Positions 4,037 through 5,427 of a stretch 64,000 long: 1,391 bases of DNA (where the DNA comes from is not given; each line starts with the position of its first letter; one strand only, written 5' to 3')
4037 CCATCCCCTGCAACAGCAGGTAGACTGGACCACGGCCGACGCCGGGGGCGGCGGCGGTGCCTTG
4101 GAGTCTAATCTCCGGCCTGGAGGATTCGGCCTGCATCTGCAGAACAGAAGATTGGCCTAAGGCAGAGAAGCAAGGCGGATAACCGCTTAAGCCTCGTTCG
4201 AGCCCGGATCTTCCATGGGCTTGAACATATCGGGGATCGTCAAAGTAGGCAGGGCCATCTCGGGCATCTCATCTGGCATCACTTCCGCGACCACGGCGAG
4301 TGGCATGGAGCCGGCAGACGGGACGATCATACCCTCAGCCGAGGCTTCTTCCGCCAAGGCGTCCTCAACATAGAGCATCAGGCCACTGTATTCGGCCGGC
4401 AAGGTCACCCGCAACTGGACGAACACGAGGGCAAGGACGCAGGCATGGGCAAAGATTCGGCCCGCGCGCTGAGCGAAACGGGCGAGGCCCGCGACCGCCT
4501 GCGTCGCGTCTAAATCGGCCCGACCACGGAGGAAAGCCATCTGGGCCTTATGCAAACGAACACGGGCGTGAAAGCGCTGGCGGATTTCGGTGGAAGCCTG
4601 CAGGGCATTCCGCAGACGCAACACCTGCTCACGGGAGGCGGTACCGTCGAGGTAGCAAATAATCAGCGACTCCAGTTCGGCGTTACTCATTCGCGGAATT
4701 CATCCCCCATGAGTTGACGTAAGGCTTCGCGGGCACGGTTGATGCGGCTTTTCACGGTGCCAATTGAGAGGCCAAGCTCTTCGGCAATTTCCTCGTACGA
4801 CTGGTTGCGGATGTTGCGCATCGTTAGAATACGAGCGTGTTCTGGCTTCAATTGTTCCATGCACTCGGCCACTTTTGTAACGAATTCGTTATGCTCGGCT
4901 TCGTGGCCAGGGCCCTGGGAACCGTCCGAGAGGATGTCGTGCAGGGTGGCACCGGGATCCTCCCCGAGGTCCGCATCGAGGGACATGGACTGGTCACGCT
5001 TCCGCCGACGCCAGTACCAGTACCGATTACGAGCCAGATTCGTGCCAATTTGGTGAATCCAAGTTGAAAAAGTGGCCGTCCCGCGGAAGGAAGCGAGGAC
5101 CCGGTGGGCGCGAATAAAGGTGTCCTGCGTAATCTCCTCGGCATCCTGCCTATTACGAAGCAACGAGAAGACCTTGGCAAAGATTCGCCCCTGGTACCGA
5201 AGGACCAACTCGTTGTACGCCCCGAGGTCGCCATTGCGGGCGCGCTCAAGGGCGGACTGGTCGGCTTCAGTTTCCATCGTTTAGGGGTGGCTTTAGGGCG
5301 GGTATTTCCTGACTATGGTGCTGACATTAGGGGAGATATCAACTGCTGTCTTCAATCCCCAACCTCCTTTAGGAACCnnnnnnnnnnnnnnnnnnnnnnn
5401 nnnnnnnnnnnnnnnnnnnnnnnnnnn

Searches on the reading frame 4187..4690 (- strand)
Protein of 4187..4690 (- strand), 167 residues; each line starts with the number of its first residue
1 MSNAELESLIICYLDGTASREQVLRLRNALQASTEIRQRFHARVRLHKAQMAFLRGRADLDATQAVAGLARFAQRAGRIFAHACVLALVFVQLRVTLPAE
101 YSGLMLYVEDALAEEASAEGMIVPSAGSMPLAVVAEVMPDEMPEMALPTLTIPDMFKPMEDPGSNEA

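Call 3: search_protein_families(library=pfam, proteins=[window:4187-4690:-], max_evalue=0.1)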
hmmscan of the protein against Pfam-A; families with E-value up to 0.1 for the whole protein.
window:4187-4690:- (167 aa): 0 families

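Call 87: search_protein_families(library=ncbifam, proteins=[window:4187-4690:-], max_evalue=0.001)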
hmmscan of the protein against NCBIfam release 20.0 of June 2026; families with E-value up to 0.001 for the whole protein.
window:4187-4690:- (167 aa): 0 families

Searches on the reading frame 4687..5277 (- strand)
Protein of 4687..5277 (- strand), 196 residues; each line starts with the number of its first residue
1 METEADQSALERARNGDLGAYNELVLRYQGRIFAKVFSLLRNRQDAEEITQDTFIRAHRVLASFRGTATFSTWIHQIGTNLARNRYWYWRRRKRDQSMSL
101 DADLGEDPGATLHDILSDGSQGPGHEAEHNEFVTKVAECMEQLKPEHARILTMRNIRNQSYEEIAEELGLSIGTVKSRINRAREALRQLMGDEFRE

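Call 3: search_protein_families(library=pfam, proteins=[window:4687-5277:-], max_evalue=0.1)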
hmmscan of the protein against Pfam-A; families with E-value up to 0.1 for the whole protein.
window:4687-5277:- (196 aa): 19 families
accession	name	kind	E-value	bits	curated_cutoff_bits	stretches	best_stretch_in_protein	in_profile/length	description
PF08281.18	Sigma70_r4_2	-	9e-16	57.7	25.7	1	136-186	4-54/54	Sigma-70, region 4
PF04545.22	Sigma70_r4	-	9.4e-14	51.1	24.1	1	139-188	1-50/50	Sigma-70, region 4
PF04542.20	Sigma70_r2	-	1e-12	48.1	24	1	24-94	1-70/71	Sigma-70 region 2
PF07638.17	Sigma70_ECF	-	3.4e-06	27.5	21.1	1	13-188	11-181/185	ECF sigma factor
PF13412.12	HTH_24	-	1.5e-05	24.9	21.9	1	160-184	19-43/48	Winged helix-turn-helix DNA-binding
PF13404.12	HTH_AsnC-type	-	9.5e-05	22.6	27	1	160-181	19-40/42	AsnC-type helix-turn-helix domain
PF04539.22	Sigma70_r3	-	0.00028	21.4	25.3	1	151-185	13-47/78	Sigma-70 region 3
PF22943.2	HTH_68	-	0.0025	17.9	27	1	149-176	9-35/45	Putative helix-turn-helix domain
PF13384.12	HTH_23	-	0.0028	17.9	24.6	1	149-182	7-41/50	Homeodomain-like domain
PF13518.12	HTH_28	-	0.0048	17.4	25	1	157-184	11-38/52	Helix-turn-helix domain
PF13730.12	HTH_36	-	0.0073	16.5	25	1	159-184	23-51/55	Helix-turn-helix domain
PF13556.12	HTH_30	-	0.0075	16.5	27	1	158-187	12-41/59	PucR C-terminal helix-turn-helix domain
PF09862.15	DUF2089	-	0.015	15.4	33.4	1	162-187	20-45/47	Domain of unknown function (DUF2089)-HTH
PF11897.13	DUF3417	-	0.025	15.5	25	1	80-150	10-81/109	Protein of unknown function (DUF3417)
PF19889.5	DUF6362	-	0.03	15.1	31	1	137-182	50-94/98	Domain of unknown function (DUF6362)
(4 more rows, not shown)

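Call 87: search_protein_families(library=ncbifam, proteins=[window:4687-5277:-], max_evalue=0.001)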
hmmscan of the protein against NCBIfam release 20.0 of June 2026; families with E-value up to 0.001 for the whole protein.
window:4687-5277:- (196 aa): 100 families (the best 25 are shown)
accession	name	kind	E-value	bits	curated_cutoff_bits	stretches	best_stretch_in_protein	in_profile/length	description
NF007223.0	PRK09641.1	equivalog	1.6e-36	125.9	209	1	8-191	7-185/187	RNA polymerase sigma factor SigW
TIGR02939.1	RpoE_Sigma70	equivalog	7.8e-36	123.9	236.15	1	2-188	3-184/190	RNA polymerase sigma factor RpoE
NF008888.0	PRK11922.1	equivalog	1.4e-31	110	204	1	3-192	14-198/231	RNA polymerase sigma factor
TIGR02948.1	SigW_bacill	equivalog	3.9e-30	105.3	243.1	1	8-192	7-186/187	RNA polymerase sigma factor SigW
NF009166.1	PRK12513.1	equivalog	9.7e-30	103.7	206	1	2-192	5-188/193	RNA polymerase sigma factor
NF007229.0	PRK09647.1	equivalog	2.3e-29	102.3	265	1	15-191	40-203/220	RNA polymerase sigma factor SigE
TIGR02937.1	sigma70-ECF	superfamily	7.6e-26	90.7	42.9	1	20-189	2-164/165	sigma-70 family RNA polymerase sigma factor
NF009171.0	PRK12518.1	equivalog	7.9e-26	91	208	1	4-190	12-184/191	RNA polymerase sigma factor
NF007225.0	PRK09643.1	equivalog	1.8e-24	86.6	190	1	3-190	11-182/204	RNA polymerase sigma factor SigM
TIGR02984.1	Sig-70_plancto1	subfamily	2.3e-24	86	183.75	1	13-190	1-188/189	RNA polymerase sigma-70 factor, Planctomycetaceae-specific subfamily 1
TIGR02989.1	Sig-70_gvs1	subfamily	1.8e-23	83.2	124.55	1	22-188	4-156/158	RNA polymerase sigma-70 factor, Rhodopirellula/Verrucomicrobium family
NF007216.0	PRK09638.1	equivalog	1.3e-22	80.4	194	1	5-192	4-176/180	RNA polymerase sigma factor SigY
TIGR02985.1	Sig70_bacteroi1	subfamily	1.9e-21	77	126.4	1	20-188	2-160/162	RNA polymerase sigma-70 factor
NF009185.0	PRK12533.1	equivalog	7.7e-21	74.8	248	1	40-191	50-194/231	RNA polymerase sigma factor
NF058625.1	sigma_PG0214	equivalog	1e-20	74.1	130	1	20-190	5-161/170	GFO_1088 family ECF-type sigma factor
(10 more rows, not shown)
